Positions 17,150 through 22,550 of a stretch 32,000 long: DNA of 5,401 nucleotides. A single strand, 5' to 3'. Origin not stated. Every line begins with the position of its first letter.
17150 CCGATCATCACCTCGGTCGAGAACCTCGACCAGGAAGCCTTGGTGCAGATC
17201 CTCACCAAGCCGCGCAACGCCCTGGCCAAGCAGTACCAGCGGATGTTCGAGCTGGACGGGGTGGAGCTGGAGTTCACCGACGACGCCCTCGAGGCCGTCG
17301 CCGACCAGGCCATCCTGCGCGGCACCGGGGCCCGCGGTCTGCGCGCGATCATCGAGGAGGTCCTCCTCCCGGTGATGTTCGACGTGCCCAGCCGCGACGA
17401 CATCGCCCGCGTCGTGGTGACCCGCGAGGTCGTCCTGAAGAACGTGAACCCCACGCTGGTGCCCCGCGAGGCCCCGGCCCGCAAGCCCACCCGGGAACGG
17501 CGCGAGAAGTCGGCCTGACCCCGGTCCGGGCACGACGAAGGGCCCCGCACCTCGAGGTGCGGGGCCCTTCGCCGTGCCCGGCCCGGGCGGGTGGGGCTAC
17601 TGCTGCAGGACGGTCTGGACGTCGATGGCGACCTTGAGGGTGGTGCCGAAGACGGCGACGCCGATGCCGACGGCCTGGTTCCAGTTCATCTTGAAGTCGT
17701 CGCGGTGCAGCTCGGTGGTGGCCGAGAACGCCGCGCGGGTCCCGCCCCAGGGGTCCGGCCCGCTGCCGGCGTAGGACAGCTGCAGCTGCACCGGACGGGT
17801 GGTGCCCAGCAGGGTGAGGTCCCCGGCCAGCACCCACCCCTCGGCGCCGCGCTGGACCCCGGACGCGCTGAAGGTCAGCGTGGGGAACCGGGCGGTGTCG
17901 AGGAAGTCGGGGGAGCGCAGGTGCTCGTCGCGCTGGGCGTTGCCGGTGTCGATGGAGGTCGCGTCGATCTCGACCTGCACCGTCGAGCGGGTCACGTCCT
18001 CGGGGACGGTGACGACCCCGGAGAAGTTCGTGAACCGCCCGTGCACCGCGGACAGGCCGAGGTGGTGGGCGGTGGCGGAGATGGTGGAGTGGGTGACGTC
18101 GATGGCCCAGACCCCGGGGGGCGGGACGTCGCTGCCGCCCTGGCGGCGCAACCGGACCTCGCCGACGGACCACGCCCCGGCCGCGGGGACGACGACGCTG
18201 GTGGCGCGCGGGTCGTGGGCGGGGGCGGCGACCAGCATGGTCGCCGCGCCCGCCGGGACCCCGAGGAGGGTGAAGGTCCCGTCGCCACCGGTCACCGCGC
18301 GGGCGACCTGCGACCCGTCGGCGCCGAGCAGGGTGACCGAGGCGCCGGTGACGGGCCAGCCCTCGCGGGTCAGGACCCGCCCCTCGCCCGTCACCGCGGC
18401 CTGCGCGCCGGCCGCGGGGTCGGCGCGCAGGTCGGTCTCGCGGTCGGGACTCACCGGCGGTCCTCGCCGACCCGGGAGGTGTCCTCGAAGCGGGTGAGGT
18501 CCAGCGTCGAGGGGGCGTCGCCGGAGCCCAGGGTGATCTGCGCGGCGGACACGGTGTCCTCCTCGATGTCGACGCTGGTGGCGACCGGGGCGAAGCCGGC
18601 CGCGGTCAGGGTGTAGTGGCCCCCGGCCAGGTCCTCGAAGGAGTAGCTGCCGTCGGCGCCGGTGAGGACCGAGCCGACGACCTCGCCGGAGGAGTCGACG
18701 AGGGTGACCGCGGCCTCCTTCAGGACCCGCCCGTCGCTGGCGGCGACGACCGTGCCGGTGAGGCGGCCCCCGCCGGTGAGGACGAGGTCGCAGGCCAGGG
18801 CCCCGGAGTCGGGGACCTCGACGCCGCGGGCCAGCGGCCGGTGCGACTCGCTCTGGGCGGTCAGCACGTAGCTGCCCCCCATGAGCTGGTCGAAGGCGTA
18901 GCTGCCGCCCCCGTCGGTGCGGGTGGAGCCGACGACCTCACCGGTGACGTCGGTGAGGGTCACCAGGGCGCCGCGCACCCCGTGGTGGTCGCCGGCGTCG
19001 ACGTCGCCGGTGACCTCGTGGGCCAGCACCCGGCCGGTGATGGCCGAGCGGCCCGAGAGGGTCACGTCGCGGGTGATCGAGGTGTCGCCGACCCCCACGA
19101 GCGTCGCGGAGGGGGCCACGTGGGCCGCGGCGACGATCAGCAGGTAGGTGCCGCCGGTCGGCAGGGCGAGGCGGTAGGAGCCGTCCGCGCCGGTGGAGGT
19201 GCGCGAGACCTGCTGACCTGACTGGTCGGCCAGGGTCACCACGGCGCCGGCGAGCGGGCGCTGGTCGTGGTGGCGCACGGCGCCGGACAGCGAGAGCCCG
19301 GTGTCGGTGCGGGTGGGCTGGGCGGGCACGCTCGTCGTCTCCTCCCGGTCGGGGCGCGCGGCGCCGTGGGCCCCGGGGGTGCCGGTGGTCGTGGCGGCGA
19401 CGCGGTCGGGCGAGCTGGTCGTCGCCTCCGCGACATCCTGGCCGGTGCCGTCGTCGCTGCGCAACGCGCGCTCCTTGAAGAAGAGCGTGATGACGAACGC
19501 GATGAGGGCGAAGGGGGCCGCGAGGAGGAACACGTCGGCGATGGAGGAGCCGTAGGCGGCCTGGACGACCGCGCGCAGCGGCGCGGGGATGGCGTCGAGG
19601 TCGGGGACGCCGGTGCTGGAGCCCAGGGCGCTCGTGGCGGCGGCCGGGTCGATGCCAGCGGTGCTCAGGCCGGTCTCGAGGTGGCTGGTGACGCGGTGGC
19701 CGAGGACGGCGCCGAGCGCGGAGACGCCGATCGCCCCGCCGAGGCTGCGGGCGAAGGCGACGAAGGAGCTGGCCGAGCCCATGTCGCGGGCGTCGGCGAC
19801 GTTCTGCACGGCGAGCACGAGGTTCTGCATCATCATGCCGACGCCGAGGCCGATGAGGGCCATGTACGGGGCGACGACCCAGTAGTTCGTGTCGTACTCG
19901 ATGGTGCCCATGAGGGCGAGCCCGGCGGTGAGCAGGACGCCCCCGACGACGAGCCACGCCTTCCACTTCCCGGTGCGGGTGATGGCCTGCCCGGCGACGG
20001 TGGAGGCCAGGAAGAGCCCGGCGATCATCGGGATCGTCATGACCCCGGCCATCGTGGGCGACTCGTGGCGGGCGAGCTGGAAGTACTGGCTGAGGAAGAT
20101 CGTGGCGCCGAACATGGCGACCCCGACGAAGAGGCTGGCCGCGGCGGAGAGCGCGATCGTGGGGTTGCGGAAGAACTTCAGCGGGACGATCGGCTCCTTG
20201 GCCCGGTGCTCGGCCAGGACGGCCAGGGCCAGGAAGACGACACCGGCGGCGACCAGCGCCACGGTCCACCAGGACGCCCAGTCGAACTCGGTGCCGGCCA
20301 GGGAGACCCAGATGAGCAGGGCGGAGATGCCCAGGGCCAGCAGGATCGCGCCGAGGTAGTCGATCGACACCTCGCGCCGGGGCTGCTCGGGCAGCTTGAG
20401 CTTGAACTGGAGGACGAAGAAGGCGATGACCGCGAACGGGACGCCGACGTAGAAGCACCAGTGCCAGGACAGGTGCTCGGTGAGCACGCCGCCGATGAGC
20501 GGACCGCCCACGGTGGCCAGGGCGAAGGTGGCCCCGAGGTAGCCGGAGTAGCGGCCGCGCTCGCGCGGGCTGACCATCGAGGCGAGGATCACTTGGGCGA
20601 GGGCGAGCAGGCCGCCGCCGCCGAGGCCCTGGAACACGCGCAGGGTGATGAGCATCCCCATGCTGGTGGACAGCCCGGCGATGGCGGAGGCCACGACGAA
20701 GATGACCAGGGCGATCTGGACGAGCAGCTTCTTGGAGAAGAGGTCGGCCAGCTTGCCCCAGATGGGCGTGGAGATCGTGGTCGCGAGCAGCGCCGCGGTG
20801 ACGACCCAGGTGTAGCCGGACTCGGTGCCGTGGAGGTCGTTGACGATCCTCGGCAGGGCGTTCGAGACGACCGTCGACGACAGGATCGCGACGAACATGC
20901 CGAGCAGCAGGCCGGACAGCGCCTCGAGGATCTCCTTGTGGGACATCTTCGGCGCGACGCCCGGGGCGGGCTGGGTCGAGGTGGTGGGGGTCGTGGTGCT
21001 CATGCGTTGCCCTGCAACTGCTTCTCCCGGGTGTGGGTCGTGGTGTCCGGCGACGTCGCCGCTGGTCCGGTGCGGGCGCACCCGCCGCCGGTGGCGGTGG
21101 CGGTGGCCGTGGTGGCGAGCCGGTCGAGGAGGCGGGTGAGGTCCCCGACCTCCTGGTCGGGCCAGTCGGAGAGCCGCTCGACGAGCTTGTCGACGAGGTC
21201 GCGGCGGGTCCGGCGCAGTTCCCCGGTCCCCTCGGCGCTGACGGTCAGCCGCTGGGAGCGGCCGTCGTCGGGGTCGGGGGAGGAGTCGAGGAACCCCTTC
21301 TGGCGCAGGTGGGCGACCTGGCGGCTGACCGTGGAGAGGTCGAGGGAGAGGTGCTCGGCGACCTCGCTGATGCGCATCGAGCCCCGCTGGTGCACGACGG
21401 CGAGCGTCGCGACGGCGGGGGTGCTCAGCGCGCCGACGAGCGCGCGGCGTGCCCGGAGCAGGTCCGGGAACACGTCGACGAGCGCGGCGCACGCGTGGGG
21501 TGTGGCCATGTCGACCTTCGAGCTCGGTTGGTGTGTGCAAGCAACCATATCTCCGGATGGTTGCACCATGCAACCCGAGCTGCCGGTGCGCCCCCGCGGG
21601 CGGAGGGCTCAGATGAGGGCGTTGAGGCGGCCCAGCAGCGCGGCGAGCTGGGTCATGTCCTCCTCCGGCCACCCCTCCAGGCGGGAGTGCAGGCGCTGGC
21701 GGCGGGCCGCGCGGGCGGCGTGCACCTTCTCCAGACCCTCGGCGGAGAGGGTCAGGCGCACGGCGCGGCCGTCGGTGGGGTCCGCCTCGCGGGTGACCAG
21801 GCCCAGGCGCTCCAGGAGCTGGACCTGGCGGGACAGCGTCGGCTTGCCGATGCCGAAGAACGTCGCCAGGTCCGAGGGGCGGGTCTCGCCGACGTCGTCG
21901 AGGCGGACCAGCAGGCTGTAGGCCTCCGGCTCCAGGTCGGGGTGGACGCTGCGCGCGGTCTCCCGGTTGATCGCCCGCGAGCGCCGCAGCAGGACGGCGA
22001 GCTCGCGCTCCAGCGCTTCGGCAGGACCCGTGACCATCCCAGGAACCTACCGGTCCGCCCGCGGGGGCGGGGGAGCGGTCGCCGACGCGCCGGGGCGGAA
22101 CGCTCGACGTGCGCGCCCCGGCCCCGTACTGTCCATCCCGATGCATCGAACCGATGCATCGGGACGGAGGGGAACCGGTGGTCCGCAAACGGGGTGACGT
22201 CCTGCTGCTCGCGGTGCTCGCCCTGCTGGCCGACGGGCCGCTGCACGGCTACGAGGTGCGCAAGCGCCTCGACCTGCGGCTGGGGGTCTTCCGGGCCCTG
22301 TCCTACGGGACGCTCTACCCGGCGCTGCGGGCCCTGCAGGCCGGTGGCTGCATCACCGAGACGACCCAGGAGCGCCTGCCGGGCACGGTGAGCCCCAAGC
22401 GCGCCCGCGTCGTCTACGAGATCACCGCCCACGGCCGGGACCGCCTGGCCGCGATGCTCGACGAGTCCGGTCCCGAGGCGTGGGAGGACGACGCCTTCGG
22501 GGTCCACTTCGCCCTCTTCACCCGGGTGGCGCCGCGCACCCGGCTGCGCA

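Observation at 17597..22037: Four-gene module: two MarR regulators, a DHA2 MFS pump with a triple beta-sandwich tail, and a beta-sandwich-YceI fusion, translationally coupled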

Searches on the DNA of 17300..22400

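Call 79: search_rna_families(source=window, start=17300, end=22400, threshold=evalue, max_evalue=0.1)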
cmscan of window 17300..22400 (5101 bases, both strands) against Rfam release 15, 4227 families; matches with E-value up to 0.1: 2.
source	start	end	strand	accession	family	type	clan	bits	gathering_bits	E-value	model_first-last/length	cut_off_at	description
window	17528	17579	+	RF03990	mir-4888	Gene; miRNA;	-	30.1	90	0.018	1-73/73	no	mir-4888 microRNA precursor family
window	17521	17586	-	RF03582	mir-m22-1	Gene; miRNA;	-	28.8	80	0.09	1-67/67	no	mir-m22-1 microRNA precursor family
